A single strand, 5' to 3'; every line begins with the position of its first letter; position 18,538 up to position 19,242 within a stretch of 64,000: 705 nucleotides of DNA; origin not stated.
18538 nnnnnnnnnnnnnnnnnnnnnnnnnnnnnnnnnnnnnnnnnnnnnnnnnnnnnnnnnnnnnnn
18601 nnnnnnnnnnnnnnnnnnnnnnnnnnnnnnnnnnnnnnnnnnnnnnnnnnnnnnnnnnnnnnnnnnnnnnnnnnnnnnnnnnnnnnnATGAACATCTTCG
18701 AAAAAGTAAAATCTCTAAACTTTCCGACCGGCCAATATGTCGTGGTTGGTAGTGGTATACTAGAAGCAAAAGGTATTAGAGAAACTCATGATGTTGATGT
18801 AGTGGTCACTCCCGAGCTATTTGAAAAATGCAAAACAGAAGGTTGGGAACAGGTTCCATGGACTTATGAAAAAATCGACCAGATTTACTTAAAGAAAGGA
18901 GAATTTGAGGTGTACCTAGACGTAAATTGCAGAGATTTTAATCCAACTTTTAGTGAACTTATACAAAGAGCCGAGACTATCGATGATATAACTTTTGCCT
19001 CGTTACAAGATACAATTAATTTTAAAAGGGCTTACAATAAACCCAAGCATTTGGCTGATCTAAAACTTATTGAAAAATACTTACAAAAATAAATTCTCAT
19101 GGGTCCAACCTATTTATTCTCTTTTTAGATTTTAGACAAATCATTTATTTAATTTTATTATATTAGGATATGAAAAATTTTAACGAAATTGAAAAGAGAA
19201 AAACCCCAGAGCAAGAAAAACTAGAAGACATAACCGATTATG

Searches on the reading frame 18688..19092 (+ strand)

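Call 73: search_protein_families(library=pfam, proteins=[window:18688-19092:+], max_evalue=0.01)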
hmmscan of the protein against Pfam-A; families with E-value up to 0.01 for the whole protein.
window:18688-19092:+ (134 aa): 1 family
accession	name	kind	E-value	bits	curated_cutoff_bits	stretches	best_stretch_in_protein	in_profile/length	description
PF19502.5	DUF6036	-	0.0087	16.3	23.6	0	3-46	6-54/164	Nucleotidyltransferase of unknown function (DUF6036)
